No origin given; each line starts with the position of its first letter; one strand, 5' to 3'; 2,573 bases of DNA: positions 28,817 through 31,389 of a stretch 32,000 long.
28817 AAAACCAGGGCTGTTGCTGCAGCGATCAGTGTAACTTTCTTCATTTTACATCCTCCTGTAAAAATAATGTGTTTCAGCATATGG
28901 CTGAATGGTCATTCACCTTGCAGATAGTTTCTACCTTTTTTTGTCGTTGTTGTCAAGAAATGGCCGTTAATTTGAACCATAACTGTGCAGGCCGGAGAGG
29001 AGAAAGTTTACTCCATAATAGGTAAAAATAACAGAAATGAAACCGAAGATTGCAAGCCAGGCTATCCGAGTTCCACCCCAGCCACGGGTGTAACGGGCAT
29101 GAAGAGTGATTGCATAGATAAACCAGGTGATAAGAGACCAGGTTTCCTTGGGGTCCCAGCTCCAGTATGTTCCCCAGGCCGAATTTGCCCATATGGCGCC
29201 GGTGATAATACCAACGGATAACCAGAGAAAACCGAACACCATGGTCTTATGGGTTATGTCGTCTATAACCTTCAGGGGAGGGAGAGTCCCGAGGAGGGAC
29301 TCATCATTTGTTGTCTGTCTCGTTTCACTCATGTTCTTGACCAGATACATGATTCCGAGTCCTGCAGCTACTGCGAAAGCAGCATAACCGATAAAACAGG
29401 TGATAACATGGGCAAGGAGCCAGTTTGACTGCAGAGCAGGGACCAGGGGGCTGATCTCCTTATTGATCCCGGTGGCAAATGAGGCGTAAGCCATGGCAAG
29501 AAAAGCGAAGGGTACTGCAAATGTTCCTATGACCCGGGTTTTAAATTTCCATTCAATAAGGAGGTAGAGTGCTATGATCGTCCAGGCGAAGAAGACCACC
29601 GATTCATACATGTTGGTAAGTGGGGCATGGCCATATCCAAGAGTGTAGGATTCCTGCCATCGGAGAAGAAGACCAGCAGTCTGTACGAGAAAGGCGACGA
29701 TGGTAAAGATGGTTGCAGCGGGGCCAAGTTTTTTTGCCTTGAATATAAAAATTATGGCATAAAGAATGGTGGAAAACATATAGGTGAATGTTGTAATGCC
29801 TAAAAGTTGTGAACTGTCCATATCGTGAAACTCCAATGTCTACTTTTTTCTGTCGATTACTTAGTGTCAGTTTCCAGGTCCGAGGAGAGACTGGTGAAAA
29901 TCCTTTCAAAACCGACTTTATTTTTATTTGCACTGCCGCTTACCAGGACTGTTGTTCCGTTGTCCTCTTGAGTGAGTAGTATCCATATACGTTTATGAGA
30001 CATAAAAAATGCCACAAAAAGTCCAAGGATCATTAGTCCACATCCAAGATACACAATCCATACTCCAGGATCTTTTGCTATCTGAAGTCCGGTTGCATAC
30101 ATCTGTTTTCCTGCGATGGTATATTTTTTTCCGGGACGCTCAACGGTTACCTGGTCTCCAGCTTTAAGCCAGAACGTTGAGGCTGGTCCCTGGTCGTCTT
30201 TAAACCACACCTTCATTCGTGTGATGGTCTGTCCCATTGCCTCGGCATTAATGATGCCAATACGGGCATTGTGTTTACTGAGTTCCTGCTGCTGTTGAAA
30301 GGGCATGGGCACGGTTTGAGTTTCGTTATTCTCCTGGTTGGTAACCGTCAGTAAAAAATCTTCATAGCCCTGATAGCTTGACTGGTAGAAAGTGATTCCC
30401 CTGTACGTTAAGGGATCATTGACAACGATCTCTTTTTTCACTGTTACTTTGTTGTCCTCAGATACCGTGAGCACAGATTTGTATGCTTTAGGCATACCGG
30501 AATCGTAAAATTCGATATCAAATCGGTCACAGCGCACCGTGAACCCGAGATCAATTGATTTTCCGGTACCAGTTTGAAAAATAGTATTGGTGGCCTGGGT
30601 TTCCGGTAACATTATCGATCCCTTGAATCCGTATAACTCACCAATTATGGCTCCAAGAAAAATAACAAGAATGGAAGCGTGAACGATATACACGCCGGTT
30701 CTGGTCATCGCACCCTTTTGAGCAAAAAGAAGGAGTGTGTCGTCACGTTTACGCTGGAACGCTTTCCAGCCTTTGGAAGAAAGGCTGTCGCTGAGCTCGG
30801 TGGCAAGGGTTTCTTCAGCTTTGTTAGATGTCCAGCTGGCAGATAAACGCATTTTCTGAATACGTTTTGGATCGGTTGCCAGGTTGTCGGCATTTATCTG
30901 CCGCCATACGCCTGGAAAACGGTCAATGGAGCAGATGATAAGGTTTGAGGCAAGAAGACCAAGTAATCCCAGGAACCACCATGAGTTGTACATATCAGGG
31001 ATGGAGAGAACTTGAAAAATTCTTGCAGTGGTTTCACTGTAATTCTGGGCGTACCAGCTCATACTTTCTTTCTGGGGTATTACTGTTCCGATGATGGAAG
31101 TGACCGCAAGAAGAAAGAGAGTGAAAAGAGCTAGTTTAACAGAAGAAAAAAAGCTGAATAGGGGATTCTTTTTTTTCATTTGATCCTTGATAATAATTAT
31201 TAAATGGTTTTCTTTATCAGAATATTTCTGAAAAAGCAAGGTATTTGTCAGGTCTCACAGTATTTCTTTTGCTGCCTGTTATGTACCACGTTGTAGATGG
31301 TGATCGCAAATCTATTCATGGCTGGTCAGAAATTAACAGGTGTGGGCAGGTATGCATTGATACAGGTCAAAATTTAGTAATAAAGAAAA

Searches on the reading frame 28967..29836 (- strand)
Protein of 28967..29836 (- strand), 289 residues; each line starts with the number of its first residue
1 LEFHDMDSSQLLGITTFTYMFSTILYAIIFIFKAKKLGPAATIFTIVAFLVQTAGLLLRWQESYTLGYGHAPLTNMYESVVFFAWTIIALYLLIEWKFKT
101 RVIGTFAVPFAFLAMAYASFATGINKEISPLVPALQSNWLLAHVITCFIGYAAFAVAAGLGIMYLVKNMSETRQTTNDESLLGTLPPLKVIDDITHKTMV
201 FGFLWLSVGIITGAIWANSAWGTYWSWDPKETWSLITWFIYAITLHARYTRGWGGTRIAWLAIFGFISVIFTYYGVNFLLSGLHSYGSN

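Call 71: search_protein_families(library=pfam, proteins=[window:28967-29836:-], max_evalue=0.00001)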
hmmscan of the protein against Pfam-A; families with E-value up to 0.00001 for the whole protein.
window:28967-29836:- (289 aa): 1 family
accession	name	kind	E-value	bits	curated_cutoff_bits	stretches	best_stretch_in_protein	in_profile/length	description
PF01578.25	Cytochrom_C_asm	-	2.2e-54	184.7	29.9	1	74-284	2-212/212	Cytochrome C assembly protein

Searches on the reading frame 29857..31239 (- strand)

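Call 71: search_protein_families(library=pfam, proteins=[window:29857-31239:-], max_evalue=0.00001)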
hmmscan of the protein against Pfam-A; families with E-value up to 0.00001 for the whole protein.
window:29857-31239:- (460 aa): 1 family
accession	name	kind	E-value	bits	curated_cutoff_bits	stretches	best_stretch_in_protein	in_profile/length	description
PF05140.19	ResB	-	1.2e-109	367.8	24.6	2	34-364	1-316/486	ResB-like family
